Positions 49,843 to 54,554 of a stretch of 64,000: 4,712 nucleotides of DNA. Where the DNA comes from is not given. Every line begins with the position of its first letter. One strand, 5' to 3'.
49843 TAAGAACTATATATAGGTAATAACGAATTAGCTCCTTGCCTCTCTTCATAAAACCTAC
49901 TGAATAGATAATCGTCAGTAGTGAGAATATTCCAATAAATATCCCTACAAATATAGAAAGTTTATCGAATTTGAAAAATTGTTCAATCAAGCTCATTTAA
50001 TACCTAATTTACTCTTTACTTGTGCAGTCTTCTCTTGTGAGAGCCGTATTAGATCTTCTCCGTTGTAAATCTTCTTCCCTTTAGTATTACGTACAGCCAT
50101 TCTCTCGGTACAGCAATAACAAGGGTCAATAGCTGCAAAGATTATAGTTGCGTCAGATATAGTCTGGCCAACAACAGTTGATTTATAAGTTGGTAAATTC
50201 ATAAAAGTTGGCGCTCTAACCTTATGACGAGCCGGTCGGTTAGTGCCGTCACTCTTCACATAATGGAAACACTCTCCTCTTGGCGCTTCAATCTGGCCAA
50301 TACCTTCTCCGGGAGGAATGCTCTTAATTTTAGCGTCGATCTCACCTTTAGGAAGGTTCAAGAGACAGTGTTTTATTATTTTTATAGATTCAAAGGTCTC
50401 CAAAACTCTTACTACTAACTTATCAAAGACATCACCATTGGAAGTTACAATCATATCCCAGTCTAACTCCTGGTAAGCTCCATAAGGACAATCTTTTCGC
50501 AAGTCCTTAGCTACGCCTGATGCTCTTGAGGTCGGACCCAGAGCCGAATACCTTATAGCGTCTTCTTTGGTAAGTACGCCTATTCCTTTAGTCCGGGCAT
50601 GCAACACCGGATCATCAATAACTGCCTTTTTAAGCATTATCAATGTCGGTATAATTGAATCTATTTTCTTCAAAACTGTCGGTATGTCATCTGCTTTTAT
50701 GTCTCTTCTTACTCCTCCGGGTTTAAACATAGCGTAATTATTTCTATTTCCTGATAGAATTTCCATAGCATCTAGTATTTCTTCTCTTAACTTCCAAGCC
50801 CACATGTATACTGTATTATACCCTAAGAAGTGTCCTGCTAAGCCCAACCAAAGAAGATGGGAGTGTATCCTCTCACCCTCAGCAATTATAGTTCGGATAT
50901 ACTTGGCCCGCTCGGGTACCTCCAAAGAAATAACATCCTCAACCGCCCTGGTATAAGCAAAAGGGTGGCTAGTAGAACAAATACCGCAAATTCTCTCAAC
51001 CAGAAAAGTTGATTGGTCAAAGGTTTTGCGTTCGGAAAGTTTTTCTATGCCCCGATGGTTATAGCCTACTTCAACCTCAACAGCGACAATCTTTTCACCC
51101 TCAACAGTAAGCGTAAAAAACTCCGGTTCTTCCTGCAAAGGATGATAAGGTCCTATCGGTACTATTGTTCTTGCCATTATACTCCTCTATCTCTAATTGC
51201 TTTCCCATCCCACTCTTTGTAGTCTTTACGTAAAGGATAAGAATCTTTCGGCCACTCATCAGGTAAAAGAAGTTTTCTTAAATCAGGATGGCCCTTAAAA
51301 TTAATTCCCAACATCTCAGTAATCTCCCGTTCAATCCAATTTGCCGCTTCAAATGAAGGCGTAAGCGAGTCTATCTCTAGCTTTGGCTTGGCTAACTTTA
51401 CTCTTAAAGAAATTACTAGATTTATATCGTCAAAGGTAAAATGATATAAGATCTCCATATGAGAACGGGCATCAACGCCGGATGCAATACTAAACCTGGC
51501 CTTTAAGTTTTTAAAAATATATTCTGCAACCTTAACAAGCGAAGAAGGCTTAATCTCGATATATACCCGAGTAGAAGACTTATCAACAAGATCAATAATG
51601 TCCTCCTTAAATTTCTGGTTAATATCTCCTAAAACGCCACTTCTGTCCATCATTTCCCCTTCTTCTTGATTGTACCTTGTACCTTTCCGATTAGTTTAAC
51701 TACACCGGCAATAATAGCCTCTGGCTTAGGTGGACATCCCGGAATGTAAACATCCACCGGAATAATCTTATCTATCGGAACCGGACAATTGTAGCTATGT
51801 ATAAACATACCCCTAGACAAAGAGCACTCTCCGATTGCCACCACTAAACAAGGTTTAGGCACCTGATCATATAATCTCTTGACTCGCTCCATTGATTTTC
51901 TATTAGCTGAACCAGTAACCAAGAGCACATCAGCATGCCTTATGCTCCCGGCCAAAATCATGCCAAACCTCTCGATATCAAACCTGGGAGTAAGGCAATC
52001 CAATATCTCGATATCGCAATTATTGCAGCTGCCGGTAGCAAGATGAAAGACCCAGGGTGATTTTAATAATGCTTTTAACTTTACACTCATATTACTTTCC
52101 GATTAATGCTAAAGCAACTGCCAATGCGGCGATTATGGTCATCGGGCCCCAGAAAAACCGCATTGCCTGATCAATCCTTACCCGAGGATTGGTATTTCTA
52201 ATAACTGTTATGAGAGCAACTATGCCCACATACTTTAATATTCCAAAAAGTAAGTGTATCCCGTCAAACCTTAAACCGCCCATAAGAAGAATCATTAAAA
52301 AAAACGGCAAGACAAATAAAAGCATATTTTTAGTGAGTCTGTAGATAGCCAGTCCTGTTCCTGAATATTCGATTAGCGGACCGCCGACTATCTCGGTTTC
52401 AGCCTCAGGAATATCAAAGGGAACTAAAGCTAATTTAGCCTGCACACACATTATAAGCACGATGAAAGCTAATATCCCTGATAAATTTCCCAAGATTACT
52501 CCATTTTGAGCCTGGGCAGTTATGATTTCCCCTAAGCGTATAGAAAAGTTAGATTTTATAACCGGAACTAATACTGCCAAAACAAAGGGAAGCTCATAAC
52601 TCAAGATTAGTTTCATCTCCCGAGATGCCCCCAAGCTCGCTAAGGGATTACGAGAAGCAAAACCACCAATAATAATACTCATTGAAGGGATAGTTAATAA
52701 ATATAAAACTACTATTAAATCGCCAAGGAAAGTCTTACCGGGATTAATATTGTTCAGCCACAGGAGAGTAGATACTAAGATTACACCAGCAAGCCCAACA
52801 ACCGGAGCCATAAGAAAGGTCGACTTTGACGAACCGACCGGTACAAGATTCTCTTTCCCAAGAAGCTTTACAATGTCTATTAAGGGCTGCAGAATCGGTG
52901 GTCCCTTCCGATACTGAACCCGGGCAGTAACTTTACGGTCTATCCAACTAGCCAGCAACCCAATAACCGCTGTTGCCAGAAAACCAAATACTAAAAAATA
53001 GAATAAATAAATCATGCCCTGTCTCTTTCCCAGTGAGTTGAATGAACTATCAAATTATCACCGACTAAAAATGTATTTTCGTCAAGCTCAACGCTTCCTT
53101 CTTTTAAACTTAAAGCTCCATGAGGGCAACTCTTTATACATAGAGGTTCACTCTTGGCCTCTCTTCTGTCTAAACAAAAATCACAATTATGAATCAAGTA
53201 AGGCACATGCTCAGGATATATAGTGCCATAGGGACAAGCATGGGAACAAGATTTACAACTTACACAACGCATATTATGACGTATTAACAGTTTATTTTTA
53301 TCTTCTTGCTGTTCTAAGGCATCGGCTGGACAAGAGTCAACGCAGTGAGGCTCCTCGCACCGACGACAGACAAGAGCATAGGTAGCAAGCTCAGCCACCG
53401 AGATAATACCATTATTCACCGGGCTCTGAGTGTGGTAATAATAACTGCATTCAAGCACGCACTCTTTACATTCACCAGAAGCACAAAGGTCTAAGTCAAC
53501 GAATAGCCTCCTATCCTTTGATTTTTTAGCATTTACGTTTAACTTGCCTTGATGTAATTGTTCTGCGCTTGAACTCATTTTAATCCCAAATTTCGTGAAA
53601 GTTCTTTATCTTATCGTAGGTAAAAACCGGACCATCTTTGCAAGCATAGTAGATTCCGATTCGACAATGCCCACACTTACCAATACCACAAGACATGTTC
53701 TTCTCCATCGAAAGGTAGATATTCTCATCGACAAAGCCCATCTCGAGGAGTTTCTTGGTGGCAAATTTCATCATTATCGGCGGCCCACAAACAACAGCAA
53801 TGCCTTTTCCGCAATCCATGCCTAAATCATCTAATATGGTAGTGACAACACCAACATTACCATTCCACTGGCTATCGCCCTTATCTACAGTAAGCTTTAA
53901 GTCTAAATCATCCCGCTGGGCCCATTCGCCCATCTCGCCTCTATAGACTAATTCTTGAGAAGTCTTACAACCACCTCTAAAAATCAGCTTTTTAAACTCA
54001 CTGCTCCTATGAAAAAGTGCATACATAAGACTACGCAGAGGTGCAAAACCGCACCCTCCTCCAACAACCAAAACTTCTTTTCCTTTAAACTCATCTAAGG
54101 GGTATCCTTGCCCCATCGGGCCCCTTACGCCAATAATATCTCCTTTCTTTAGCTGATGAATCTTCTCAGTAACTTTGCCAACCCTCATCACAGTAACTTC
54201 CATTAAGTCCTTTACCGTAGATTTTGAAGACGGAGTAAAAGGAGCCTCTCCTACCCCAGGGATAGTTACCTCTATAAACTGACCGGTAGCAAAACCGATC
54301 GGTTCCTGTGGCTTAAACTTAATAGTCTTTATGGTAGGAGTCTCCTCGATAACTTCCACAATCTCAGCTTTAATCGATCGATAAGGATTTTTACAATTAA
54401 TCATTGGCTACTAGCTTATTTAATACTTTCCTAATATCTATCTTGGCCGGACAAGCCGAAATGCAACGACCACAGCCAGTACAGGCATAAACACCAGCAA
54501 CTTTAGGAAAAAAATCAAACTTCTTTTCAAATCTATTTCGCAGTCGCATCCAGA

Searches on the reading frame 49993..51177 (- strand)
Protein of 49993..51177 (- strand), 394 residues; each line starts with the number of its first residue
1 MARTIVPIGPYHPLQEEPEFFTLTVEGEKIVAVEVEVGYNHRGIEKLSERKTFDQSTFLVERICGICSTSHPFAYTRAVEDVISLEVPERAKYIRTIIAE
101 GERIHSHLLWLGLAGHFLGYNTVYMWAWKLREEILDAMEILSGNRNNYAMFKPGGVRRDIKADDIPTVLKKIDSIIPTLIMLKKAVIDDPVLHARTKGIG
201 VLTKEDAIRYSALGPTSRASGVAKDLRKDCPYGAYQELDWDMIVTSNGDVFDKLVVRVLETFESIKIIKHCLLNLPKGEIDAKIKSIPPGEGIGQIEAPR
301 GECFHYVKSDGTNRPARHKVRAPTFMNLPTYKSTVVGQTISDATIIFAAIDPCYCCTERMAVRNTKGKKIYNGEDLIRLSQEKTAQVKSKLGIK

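Call 6: search_protein_families(library=pfam, proteins=[window:49993-51177:-])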
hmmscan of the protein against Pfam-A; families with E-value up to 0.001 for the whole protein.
window:49993-51177:- (394 aa): 2 families
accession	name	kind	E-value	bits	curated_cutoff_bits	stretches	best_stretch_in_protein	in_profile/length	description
PF00346.24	Complex1_49kDa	-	9.3e-68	228.7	24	2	118-283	2-167/271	Respiratory-chain NADH dehydrogenase, 49 Kd subunit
PF00374.24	NiFeSe_Hases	-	4.4e-18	65.9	25.8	1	42-110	1-69/508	Nickel-dependent hydrogenase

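Call 44: search_protein_families(library=ncbifam, proteins=[window:49993-51177:-], max_evalue=0.00001)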
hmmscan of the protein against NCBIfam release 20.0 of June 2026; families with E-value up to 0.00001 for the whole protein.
window:49993-51177:- (394 aa): 15 families
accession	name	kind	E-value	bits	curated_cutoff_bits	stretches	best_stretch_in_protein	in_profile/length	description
NF004739.1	PRK06075.1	equivalog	6.8e-97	324.6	360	2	6-285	3-282/384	NADH-quinone oxidoreductase subunit D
TIGR01962.1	NuoD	equivalog_domain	1.8e-85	287.2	459.35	2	4-286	3-285/386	NADH dehydrogenase (quinone) subunit D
NF040602.1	F420_dehyd_FpoD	exception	3.6e-81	273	600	1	4-357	8-370/372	F420H2 dehydrogenase subunit FpoD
NF008974.0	PRK12322.1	equivalog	1.7e-79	267.5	522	1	6-352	9-359/366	NADH-quinone oxidoreductase subunit D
NF009808.0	PRK13292.1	equivalog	4.9e-71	239.6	1156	2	4-279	408-683/791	NADH-quinone oxidoreductase subunit B/C/D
NF008728.0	PRK11742.1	equivalog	2.1e-63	214.6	840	2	7-283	218-494/598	NADH-quinone oxidoreductase subunit C/D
NF005649.0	PRK07415.1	equivalog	1.8e-58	198.5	583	1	4-281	11-289/394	NAD(P)H-quinone oxidoreductase subunit H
TIGR03295.1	frhA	equivalog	4.2e-23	82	392.5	1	42-109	41-108/412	coenzyme F420 hydrogenase subunit alpha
NF033181.1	NiFeSe_hydrog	equivalog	4.6e-18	65.4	600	1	24-110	21-106/507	nickel-dependent hydrogenase large subunit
NF045518.1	H2_NiFeSe_large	exception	4.3e-16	58.8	780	1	23-110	20-106/485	NiFeSe hydrogenase large subunit HysA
NF041785.2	VhuA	equivalog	2.6e-14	52.6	800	1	41-110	38-107/418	F420-non-reducing hydrogenase Vhu subunit A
NF007778.0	PRK10467.1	equivalog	7.4e-14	50.9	969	1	35-109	32-106/567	hydrogenase 2 large subunit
NF040828.1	sulfhyd_ShyA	equivalog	1.3e-13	50.7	700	1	24-137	20-135/415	NAD(P)-dependent hydrogenase/sulfhydrogenase 2 subunit alpha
NF007550.0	PRK10170.1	equivalog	6.2e-11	41.4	1101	1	25-111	37-123/597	Ni/Fe-hydrogenase large subunit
NF040832.1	sulfhyd_HydA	equivalog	1.2e-07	31.2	880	1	29-140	27-140/426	NADPH-dependent hydrogenase/sulfhydrogenase 1 subunit alpha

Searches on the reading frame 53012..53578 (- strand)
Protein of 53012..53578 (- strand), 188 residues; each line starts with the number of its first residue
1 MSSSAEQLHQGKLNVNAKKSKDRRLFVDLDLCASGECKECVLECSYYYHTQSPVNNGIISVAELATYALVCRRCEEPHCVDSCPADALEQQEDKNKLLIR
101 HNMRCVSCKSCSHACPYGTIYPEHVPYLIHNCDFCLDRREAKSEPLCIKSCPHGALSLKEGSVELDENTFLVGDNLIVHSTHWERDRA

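Call 6: search_protein_families(library=pfam, proteins=[window:53012-53578:-])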
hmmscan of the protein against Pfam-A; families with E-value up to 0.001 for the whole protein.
window:53012-53578:- (188 aa): 10 families
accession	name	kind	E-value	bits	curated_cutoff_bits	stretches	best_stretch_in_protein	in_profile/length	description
PF13247.11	Fer4_11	-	5.2e-18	65.5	26.2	1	68-159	7-98/100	4Fe-4S dicluster domain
PF13187.11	Fer4_9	-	6.5e-12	45.7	27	2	71-119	2-51/52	4Fe-4S dicluster domain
PF12838.12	Fer4_7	-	2.6e-10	41.1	27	1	71-118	2-51/52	4Fe-4S dicluster domain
PF13484.11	Fer4_16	-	1.7e-07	32.4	30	0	71-93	2-21/66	4Fe-4S double cluster binding domain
PF13237.11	Fer4_10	-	1.6e-06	28.4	25.5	1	70-116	8-53/53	4Fe-4S dicluster domain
PF12800.12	Fer4_4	-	1.3e-05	25.6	24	0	104-118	3-17/17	4Fe-4S binding domain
PF00037.32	Fer4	-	1.8e-05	24.8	21.1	1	103-121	6-24/24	4Fe-4S binding domain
PF14843.11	GF_recep_IV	-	6.5e-05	23.2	29.5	0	34-120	48-124/132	Growth factor receptor domain IV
PF25160.1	LdpA_Fe-S-bd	-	7.7e-05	22.8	27.6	0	74-121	5-44/49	LdpA Fe-S cluster-binding domain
PF12837.12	Fer4_6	-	0.00042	20.6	25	0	27-46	4-21/24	4Fe-4S binding domain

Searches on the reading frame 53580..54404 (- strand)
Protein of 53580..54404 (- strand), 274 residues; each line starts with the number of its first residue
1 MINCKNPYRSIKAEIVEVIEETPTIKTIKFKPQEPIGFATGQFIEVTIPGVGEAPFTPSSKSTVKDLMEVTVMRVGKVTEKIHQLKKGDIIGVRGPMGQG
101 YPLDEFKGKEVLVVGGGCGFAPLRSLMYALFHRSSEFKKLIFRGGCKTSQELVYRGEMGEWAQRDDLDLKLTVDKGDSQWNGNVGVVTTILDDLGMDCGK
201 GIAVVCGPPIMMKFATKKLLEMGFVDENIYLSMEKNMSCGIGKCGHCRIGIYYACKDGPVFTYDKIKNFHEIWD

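Call 6: search_protein_families(library=pfam, proteins=[window:53580-54404:-])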
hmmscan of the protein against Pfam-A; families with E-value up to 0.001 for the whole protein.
window:53580-54404:- (274 aa): 3 families
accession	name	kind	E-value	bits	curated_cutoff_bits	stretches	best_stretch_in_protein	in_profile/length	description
PF00175.26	NAD_binding_1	-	7.4e-15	56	22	1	114-216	2-108/109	Oxidoreductase NAD-binding domain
PF10418.14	DHODB_Fe-S_bind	-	2.8e-10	40.2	23.9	1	234-266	1-40/41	Iron-sulfur cluster binding domain of dihydroorotate dehydrogenase B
PF00970.30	FAD_binding_6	-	4e-07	30.7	21.1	1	21-99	10-96/99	Oxidoreductase FAD-binding domain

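Call 44: search_protein_families(library=ncbifam, proteins=[window:53580-54404:-], max_evalue=0.00001)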
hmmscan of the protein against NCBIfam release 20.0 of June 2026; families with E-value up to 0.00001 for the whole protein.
window:53580-54404:- (274 aa): 25 families
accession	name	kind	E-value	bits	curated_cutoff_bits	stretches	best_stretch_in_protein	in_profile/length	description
TIGR02911.1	sulfite_red_B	equivalog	6.2e-69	232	288.6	1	8-269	3-259/261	anaerobic sulfite reductase subunit AsrB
NF006220.0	PRK08345.1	subfamily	1.7e-64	217.9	395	1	2-264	2-285/294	cytochrome-c3 hydrogenase subunit gamma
NF040835.1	sulfhyd_HydG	equivalog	3.4e-53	180.8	650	1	3-266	10-284/292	NADPH-dependent hydrogenase/sulfhydrogenase 1 subunit gamma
NF040830.1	sulfhyd_ShyC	equivalog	5.8e-52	176.7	600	1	6-264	2-279/288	NAD(P)-dependent hydrogenase/sulfhydrogenase 2 subunit gamma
NF000796.0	PRK00054.1-1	equivalog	2.2e-49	168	224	1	11-268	4-237/254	dihydroorotate dehydrogenase electron transfer subunit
NF004862.0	PRK06222.1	subfamily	1.2e-25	90.5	220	1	39-270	29-251/281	sulfide/dihydroorotate dehydrogenase-like FAD/NAD-binding protein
NF000798.0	PRK00054.1-3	equivalog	3.7e-25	89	219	1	69-265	63-241/244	dihydroorotate dehydrogenase electron transfer subunit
NF009414.0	PRK12778.1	equivalog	4.8e-25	87.9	1103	1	40-272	30-253/752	bifunctional dihydroorotate dehydrogenase B NAD binding subunit/NADPH-dependent glutamate synthase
NF000799.0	PRK00054.1-4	equivalog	2.2e-24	85.9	314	1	67-265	64-255/258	dihydroorotate dehydrogenase electron transfer subunit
NF000797.0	PRK00054.1-2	equivalog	8e-23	81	270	1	14-264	18-263/267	dihydroorotate dehydrogenase electron transfer subunit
NF058606.1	GlBtMonoRdsGbcB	equivalog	7.5e-21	74.4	500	1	14-224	17-237/362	glycine betaine monooxygenase reductase subunit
NF045803.1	MethMoxFADbindMmoC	equivalog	1.6e-19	69.9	500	1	33-231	135-337/343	aromatic/alkene monooxygenase hydroxylase FAD-binding subunit MmoC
NF040810.1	BenC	equivalog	9.4e-18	64.4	430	1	3-230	97-326/333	benzoate 1,2-dioxygenase electron transfer component BenC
NF005963.0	PRK08051.1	equivalog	3.1e-17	62.7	230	1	10-230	3-226/233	NAD(P)H-flavin reductase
TIGR01941.1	nqrF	equivalog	1.6e-14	53.6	295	1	72-231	236-400/405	NADH:ubiquinone reductase (Na(+)-transporting) subunit F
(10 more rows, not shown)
